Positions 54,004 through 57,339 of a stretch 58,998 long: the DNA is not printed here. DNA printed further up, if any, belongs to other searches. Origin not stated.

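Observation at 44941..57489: Seven-gene surface capture and uptake locus: one giant binding protein, two ABC permease pairs, an NHL/TPR/Yip1 fusion and a 1001-aa secreted protein, with no ATPase or regulator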

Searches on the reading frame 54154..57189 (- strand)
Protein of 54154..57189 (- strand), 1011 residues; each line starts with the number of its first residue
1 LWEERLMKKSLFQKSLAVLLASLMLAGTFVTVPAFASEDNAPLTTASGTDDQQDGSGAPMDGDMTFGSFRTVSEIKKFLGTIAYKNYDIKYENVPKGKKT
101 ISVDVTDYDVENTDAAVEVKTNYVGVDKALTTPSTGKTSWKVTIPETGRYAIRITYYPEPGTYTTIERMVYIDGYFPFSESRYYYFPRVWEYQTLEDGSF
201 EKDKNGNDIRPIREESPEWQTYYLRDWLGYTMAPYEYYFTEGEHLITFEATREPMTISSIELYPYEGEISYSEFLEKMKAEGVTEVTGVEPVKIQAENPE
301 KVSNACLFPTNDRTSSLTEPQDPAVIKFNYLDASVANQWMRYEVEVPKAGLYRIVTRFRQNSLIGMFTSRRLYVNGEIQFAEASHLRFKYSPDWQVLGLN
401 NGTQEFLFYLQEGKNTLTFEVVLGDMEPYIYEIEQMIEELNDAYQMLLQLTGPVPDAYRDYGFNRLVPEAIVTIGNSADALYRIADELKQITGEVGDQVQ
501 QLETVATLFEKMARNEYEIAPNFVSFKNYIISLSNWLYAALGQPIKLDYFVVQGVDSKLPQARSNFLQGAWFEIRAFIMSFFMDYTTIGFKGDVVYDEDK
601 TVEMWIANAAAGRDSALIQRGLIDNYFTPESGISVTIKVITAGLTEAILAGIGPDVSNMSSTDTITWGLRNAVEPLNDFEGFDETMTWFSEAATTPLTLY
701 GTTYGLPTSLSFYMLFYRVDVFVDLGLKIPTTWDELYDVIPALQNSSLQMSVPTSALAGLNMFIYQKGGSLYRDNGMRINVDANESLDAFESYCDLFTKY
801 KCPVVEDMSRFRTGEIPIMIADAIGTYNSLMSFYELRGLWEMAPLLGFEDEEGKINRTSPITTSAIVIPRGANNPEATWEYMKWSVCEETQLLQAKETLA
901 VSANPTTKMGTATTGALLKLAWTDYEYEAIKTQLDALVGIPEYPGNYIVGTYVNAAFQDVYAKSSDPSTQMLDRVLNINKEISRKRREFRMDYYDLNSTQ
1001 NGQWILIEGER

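Call 4: search_protein_families(library=pfam, proteins=[window:54154-57189:-], max_evalue=0.01)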
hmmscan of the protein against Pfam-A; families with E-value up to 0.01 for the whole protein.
window:54154-57189:- (1011 aa): 1 family
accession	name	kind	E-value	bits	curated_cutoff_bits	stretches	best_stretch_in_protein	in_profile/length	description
PF25275.1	Golvesin_C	-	0.00042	20.8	31.6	0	130-163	33-68/132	Golvesin C-terminal domain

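Call 6: search_protein_families(library=ncbifam, proteins=[window:54154-57189:-], max_evalue=0.01)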
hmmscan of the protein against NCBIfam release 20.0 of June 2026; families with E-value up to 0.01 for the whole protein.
window:54154-57189:- (1011 aa): 3 families
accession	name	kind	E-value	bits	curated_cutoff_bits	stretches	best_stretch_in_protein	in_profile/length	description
TIGR03850.1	bind_CPR_0540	equivalog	0.00019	20.2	299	1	700-739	148-187/437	carbohydrate ABC transporter substrate-binding protein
NF053763.1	ABCarbgalBndGanS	equivalog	0.00032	19.6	700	1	650-740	88-173/420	galactooligosaccharide ABC transporter substrate-binding protein GanS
TIGR03851.1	chitin_NgcE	equivalog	0.0054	15.7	399.65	0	597-744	37-194/450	N-acetylglucosamine/diacetylchitobiose ABC transporter substrate-binding protein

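Call 12: search_solved_structures(query=window:54154-57171:-, max_evalue=1)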
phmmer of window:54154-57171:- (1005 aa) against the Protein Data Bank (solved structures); distinct sequences matched with E-value up to 1: 33.
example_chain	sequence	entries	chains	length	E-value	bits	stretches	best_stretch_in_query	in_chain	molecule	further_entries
5ci5_A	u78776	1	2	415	2.9e-09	38.7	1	588-796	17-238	Extracellular solute-binding protein family 1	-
5ysb_A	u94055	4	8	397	1.1e-06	30.2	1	603-795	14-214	Lin1841 protein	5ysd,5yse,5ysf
9xf5_A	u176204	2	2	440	8.8e-06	27.2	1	608-902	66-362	ABC transporter substrate-binding protein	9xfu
2hq0_A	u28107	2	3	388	1.3e-05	26.7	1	635-735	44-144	Sugar ABC transporter, sugar-binding protein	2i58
2heu_A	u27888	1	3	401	1.3e-05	26.6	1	635-735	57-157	Sugar ABC transporter, sugar-binding protein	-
2hfb_A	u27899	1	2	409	1.3e-05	26.6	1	635-735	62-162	Sugar ABC transporter, sugar-binding protein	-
6pql_A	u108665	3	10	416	1.4e-05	26.6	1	635-735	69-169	ABC transporter sugar-binding protein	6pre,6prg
5u2p_A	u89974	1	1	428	0.00022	22.6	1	623-743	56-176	Sugar ABC transporter substrate-binding protein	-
7nbz_A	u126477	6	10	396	0.00028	22.3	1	670-789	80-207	Sulfoquinovosyl binding protein | Sulfoquinovosyl glycerol-binding protein SmoF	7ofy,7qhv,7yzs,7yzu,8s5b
3uor_A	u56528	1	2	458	0.00037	21.9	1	638-768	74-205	ABC transporter sugar binding protein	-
4r9f_A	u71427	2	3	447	0.00039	21.8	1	638-724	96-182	MBP1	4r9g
4rya_A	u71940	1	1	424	0.0012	20.1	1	640-899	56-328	ABC transporter substrate binding protein (Sorbitol)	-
3vxb_A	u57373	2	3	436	0.0026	19.1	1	671-741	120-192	Putative sugar-binding lipoprotein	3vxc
7vfq_A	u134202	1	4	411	0.0051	18.1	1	677-887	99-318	Extracellular solute-binding protein, family 1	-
7vfr_A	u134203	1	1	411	0.0051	18.1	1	677-887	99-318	Extracellular solute-binding protein, family 1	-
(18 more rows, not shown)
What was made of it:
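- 54154..57171 (-): Giant substrate-binding protein, 1005 aa. In order: an N-terminal hydrophobic segment with no lipobox Cys, a low-complexity linker, two CBM35-like beta-sandwiches (about 90-260 and 285-416), a four-helix bundle (420-535), and a CUT1-type oligosaccharide SBP domain (540-1005). PDB phmmer hit to 5ci5 at 2.9e-9 (call 12).
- On CUT1 ABC importer (TC 3.A.1.1 type): PDB hit to 5ci5 at 2.9e-9 (call 12).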

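Call 22: find_homologous_proteins(query=window:54154-57171:-, max_evalue=0.00001)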
Query window:54154-57171:- (1005 aa): 1468 proteins with E <= 0.00001 among 8000 candidates; the best 120 are listed.
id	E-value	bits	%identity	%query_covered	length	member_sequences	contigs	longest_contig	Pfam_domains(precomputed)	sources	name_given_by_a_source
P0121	0.0e+0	2299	100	100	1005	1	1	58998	-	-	-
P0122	0.0e+0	1470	64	98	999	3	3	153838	PF01547.31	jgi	-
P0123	0.0e+0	1375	61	99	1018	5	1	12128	PF01547.31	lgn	-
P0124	0.0e+0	1365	61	98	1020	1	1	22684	PF01547.31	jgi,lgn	jgi:ABC-type sugar transport system, periplasmic component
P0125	0.0e+0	1346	60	98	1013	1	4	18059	PF13416.12,PF01547.31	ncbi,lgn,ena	-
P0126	0.0e+0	1326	59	100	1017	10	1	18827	PF01547.31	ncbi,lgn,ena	-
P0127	0.0e+0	1320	59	99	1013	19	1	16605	PF13416.12,PF01547.31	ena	-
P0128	0.0e+0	1301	58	99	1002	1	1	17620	PF13416.12,PF01547.31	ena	-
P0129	0.0e+0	1294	58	99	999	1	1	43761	PF01547.31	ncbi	-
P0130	0.0e+0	1293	59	98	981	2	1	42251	PF25275.2,PF01547.31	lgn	-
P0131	0.0e+0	1289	57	100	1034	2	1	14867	PF13416.12,PF01547.31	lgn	-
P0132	0.0e+0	1287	58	99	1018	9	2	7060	PF13416.12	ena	-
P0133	0.0e+0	1284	58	99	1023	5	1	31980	PF13416.12,PF01547.31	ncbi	-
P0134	0.0e+0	1283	57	99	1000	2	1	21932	PF01547.31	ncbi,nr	ncbi:MAG: extracellular solute-binding protein [Eubacteriales bacterium]|nr:extracellular solute-bin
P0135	0.0e+0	1281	57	99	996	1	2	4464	-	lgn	-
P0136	0.0e+0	1279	58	99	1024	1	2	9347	PF13416.12,PF01547.31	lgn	-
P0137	0.0e+0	1278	57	99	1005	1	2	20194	PF01547.31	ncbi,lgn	-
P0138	0.0e+0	1276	57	99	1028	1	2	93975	PF13416.12,PF01547.31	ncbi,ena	-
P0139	0.0e+0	1275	58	99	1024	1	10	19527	PF13416.12,PF01547.31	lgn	-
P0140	0.0e+0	1274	58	99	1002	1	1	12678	PF13416.12,PF01547.31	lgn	-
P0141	0.0e+0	1272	57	99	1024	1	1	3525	PF13416.12,PF01547.31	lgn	-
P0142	0.0e+0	1270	56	99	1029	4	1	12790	PF13416.12,PF01547.31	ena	-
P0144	0.0e+0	1267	57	99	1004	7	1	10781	PF13416.12,PF01547.31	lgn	-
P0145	0.0e+0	1266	57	99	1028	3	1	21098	PF13416.12,PF01547.31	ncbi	-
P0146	0.0e+0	1266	56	99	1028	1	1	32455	PF13416.12,PF01547.31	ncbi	-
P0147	0.0e+0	1264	57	99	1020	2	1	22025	PF13416.12,PF01547.31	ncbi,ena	-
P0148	0.0e+0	1263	56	98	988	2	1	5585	PF01547.31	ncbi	-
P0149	0.0e+0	1260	57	99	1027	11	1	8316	PF13416.12,PF01547.31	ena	-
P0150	0.0e+0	1258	56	98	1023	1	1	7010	PF13416.12,PF01547.31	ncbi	-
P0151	0.0e+0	1254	56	99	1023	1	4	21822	PF13416.12,PF01547.31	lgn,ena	-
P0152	0.0e+0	1253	57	99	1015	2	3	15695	PF13416.12,PF01547.31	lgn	-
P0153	0.0e+0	1253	58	92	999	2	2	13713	PF13416.12,PF01547.31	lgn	-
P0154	0.0e+0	1250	56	99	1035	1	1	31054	PF13416.12,PF01547.31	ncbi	-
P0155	0.0e+0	1247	57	99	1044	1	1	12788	PF13416.12,PF01547.31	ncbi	-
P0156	0.0e+0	1246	56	97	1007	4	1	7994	PF13416.12,PF01547.31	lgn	-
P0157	0.0e+0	1246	56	99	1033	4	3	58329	PF13416.12,PF01547.31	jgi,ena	-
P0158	0.0e+0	1243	57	99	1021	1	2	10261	PF13416.12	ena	-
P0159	0.0e+0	1242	57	99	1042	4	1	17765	PF13416.12,PF01547.31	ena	-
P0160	0.0e+0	1241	56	99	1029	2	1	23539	PF13416.12,PF01547.31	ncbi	-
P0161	0.0e+0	1240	55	99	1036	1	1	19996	PF01547.31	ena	-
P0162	0.0e+0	1240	55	99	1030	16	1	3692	PF13416.12,PF01547.31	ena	-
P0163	0.0e+0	1237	57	97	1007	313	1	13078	PF01547.31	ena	-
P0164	0.0e+0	1235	56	99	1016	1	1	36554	PF13416.12,PF25275.2,PF01547.31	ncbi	-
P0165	0.0e+0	1234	56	99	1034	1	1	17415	PF13416.12,PF01547.31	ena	-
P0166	0.0e+0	1230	54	99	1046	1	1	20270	PF13416.12,PF01547.31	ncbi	-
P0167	0.0e+0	1226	55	95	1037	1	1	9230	PF13416.12,PF01547.31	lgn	-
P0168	0.0e+0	1225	55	99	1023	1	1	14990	PF13416.12,PF01547.31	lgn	-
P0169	0.0e+0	1225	55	99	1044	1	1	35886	PF01547.31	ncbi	-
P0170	0.0e+0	1224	55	98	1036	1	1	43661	PF13416.12,PF01547.31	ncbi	-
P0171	0.0e+0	1219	55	99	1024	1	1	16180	PF13416.12,PF01547.31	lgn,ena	-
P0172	0.0e+0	1219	58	88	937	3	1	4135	PF13416.12,PF01547.31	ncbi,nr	ncbi:MAG: extracellular solute-binding protein, partial [Clostridia bacterium]|nr:extracellular solu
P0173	0.0e+0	1219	56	98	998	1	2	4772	PF01547.31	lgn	-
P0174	0.0e+0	1217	55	99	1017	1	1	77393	PF13416.12,PF01547.31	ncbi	-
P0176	0.0e+0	1207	56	99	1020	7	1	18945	PF01547.31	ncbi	-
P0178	0.0e+0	1201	58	90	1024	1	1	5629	PF13416.12,PF01547.31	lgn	-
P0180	0.0e+0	1197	57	92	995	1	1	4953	PF01547.31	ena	-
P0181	0.0e+0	1194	54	99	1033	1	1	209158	PF13416.12,PF01547.31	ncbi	-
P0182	0.0e+0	1193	54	99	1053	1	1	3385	PF13416.12,PF01547.31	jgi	jgi:ABC-type glycerol-3-phosphate transport system substrate-binding protein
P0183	0.0e+0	1192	55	98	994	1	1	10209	PF13416.12,PF01547.31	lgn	-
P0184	0.0e+0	1191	55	97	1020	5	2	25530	PF13416.12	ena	-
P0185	0.0e+0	1189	54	99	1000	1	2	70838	PF13416.12,PF01547.31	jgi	-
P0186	0.0e+0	1186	58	90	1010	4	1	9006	PF13416.12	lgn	-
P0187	0.0e+0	1184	55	99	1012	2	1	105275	PF01547.31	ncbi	-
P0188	0.0e+0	1183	53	99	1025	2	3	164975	PF13416.12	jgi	-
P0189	0.0e+0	1183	55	91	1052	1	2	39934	PF13416.12,PF01547.31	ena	-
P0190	0.0e+0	1181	56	92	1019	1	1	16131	PF13416.12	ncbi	-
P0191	0.0e+0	1178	54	99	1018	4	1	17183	PF13416.12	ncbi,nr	ncbi:MAG: extracellular solute-binding protein [Clostridia bacterium]|nr:extracellular solute-bindin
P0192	0.0e+0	1174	55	99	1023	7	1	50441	PF13416.12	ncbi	-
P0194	0.0e+0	1165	54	99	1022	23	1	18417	PF13416.12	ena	-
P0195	0.0e+0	1163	53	99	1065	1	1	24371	PF13416.12,PF01547.31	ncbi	-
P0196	0.0e+0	1155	57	90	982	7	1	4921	PF13416.12,PF01547.31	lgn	-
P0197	0.0e+0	1125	51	99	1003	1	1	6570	PF13416.12,PF01547.31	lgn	-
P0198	0.0e+0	1122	53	99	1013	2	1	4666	PF13416.12,PF25275.2,PF01547.31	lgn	-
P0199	0.0e+0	1108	61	77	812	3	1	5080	PF13416.12,PF01547.31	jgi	-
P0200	0.0e+0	1096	51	99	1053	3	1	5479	PF25275.2,PF01547.31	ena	-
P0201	0.0e+0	1095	51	99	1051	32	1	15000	PF25275.2,PF01547.31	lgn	-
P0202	0.0e+0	1094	51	99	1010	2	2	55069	PF13416.12,PF01547.31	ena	-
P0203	0.0e+0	1091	51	98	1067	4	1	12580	PF01547.31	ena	-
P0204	0.0e+0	1091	52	98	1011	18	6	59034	PF01547.31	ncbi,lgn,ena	-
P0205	0.0e+0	1083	50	99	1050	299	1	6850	PF25275.2,PF01547.31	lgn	-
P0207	0.0e+0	1075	57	81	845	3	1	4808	PF13416.12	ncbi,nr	ncbi:MAG: extracellular solute-binding protein, partial [Clostridia bacterium]|nr:extracellular solu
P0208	0.0e+0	1071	50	97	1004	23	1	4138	PF13416.12,PF01547.31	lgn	-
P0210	0.0e+0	1067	52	98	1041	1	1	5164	PF13416.12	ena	-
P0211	0.0e+0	1060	51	93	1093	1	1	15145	PF25275.2,PF01547.31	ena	-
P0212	0.0e+0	1056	49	99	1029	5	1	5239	PF01547.31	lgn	-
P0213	0.0e+0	1053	51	99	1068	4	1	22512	PF01547.31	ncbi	-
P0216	0.0e+0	1048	50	99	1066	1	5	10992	PF13416.12,PF01547.31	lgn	-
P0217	0.0e+0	1048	51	92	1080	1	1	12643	PF01547.31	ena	-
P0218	0.0e+0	1048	50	99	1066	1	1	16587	PF13416.12,PF01547.31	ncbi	-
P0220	0.0e+0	1048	51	99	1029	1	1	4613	PF13416.12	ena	-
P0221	0.0e+0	1046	50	99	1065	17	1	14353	PF01547.31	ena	-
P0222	0.0e+0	1043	48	99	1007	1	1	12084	PF01547.31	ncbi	-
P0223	0.0e+0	1043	50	99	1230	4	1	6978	PF13416.12,PF01547.31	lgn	-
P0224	0.0e+0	1035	50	98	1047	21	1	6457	PF01547.31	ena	-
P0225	0.0e+0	1029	48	99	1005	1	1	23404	PF13416.12,PF01547.31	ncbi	-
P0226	0.0e+0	1028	49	98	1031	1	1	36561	PF13416.12,PF01547.31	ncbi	-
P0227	0.0e+0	1027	50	97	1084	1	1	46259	PF01547.31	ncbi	-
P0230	2.1e-298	1011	48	99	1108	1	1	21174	PF01547.31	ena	-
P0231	3.0e-297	1007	48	97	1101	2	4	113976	PF01547.31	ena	-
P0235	1.9e-287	975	47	99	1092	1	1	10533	PF01547.31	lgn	-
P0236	6.3e-285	966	47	98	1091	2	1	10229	PF01547.31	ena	-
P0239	2.3e-272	925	56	71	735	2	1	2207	PF13416.12,PF01547.31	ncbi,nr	ncbi:MAG: extracellular solute-binding protein, partial [Firmicutes bacterium]|nr:extracellular solu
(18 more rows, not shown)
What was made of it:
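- On CUT1 ABC importer (TC 3.A.1.1 type): Homologues carry PF01547 and PF13416 (call 22).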

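Call 47: predict_structure(alignment_id=A2)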
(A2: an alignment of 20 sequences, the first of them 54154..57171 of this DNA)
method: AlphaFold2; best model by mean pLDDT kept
length: 1005 residues; sequences in the alignment: 20
mean_pLDDT: 79.8   pTM: 0.78
mean pLDDT of the five models: 79.8, 78.6, 77.6, 77.3, 69.4
residues with pLDDT >= 90: 290; 70-90: 520; 50-70: 142; < 50: 53
segments of 3 or more residues with pLDDT < 50: 1-3, 17-60, 309-311
pLDDT, mean of each block of 10 residues (from residue 1): 54 53 27 27 22 32 67 78 89 90 91 89 90 94 94 79 88 84 81 73 74 86 73 94 87 93 91 93 88 78 63 60 71 87 93 67 79 87 73 83 95 80 82 85 76 85 92 92 74 85 91 85 81 67 88 78 70 58 62 74 58 80 83 61 65 84 85 92 92 91 91 87 89 84 83 92 88 89 91 76 76 91 79 87 88 89 85 91 88 73 87 85 92 85 88 87 90 88 84 71 69
secondary structure, 60 per line:
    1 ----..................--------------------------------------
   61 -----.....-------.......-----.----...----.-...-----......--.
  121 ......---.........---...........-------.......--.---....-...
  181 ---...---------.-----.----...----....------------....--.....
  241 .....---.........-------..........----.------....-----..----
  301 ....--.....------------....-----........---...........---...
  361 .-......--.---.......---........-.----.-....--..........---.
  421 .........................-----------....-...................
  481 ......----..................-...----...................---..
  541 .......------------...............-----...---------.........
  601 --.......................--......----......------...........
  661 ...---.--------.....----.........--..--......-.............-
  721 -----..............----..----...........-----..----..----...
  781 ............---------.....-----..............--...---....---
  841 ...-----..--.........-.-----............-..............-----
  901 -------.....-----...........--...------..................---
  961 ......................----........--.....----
elements in order (helices of 4 or more, strands of 3 or more residues): H5-22 H66-70 H78-84 E95-97 E112-117 E120-126 E130-138 E142-152 E160-166 H173-176 E178-180 E184-186 E207-209 E214-217 E230-233 E236-245 E249-257 H265-274 E286-289 E301-304 H307-311 E324-327 E333-340 E344-354 H358-361 E363-368 H375-379 E385-392 E401-404 E407-416 H420-445 H457-460 H462-486 H491-508 H517-535 E539-547 H560-574 E580-582 E595-600 H603-625 E628-633 H638-643 E650-654 H655-663 H676-680 H685-691 E700-705 E707-712 H713-719 H727-739 H750-760 H778-792 H802-806 E812-816 H817-825 E834-837 E841-843 E853-861 H869-880 H882-895 H908-912 H918-928 E931-933 H940-957 H961-982 E987-994 E997-1001
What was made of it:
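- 54154..57171 (-): AF2 model with pLDDT 79.8 (call 47).
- On CBM35/CBM6-type carbohydrate-binding modules (N-terminal modules of the giant SBP): Two beta-sandwiches appear in the model (call 47).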
